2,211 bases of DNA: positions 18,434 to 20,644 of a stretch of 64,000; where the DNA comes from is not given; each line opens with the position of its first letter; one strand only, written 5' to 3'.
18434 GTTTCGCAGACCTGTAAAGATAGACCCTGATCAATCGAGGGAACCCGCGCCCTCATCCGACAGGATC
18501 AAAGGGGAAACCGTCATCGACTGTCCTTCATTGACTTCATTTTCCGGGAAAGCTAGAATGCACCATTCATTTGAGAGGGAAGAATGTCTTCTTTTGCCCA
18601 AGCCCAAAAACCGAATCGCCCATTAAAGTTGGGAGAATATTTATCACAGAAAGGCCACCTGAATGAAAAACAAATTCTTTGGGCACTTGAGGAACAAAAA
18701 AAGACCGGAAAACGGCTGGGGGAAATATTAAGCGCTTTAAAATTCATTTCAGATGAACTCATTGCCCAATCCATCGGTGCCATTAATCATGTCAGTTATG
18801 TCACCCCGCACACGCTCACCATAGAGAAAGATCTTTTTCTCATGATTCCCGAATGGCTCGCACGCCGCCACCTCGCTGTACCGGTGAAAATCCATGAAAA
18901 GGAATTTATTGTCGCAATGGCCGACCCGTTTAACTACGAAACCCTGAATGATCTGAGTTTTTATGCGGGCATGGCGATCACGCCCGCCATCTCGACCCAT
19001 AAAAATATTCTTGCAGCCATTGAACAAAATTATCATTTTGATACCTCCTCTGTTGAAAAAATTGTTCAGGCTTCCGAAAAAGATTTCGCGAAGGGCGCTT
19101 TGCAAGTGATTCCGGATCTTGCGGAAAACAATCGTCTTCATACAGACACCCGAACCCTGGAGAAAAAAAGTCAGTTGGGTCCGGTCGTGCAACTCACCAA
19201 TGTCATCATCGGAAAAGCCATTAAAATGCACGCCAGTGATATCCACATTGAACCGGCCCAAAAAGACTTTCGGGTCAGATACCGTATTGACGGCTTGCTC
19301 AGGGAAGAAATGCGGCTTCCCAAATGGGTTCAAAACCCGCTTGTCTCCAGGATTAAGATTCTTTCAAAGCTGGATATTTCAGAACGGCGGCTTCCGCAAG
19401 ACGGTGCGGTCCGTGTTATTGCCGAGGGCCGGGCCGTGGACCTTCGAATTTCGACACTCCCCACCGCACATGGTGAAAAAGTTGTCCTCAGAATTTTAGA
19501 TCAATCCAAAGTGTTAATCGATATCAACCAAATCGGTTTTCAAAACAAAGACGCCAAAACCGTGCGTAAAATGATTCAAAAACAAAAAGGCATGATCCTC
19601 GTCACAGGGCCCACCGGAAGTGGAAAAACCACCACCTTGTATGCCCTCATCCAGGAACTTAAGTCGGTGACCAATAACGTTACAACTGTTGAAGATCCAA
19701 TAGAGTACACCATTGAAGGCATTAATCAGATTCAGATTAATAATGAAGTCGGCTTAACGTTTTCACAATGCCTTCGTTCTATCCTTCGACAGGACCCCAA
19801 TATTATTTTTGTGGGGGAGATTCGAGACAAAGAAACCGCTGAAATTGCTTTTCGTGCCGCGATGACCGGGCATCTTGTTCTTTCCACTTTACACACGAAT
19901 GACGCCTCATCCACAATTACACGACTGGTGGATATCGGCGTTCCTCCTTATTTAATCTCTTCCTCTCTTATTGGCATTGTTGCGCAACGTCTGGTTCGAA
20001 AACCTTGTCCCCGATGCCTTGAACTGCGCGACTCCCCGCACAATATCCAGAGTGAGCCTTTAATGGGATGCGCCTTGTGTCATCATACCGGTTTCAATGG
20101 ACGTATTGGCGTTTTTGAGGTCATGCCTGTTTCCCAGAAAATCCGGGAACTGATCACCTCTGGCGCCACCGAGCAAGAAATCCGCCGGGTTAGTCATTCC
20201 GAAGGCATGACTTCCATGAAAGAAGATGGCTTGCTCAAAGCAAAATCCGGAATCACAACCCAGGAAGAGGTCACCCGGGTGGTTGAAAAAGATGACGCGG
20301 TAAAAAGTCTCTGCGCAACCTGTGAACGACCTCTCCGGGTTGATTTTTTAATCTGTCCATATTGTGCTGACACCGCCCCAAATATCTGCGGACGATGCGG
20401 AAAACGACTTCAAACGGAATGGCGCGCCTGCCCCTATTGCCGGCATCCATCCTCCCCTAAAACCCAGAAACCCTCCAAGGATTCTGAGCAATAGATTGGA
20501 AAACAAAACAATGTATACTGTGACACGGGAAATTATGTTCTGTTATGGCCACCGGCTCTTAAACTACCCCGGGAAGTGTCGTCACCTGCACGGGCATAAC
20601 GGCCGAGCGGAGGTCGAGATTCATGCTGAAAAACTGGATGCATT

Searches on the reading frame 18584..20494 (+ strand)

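Call 7: search_protein_families(library=pfam, proteins=[window:18584-20494:+], max_evalue=1)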
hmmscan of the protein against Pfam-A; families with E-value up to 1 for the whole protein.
window:18584-20494:+ (636 aa): 42 families (the best 25 are shown)
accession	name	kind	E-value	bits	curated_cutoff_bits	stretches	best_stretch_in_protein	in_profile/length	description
PF00437.27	T2SSE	-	1e-133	446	24.9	1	196-565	3-370/370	Type II/IV secretion system protein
PF05157.20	MshEN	-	4.1e-15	56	23.1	1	70-154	3-88/90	MshEN domain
PF12773.13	DZR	-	8.7e-06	26.3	27.3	1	577-619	1-44/45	Double zinc ribbon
PF13401.12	AAA_22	-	1.4e-05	25.8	27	1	333-380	3-50/130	AAA domain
PF25199.1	nSTAND_NTPase5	-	2.9e-05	24.4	34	1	326-378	28-85/145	Novel STAND NTPase 5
PF04851.21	ResIII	-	0.0001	22.7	22.5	1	320-365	8-55/164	Type III restriction enzyme, res subunit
PF20720.3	nSTAND3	-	0.00013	22.1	27.2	1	321-371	4-53/155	Novel STAND NTPase 3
PF13086.12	AAA_11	-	0.0003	21.1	27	1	321-361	4-43/257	AAA domain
PF13604.12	AAA_30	-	0.00034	20.9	27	1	324-361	7-44/191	AAA domain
PF13555.12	AAA_29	-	0.00072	19.7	27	1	330-356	17-43/61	P-loop containing region of AAA domain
PF13173.12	AAA_14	-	0.00089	19.7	27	1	336-422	3-80/129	AAA domain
PF06414.18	Zeta_toxin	-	0.0011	18.8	22.3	1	331-371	12-52/199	Zeta toxin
PF00005.33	ABC_tran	-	0.0014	19.7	25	1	335-395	11-67/137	ABC transporter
PF12775.13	AAA_7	-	0.003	17.6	25.8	1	327-367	25-65/181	P-loop containing dynein motor region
PF13245.12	AAA_19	-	0.0032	18.1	25.1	1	334-364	10-40/134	AAA domain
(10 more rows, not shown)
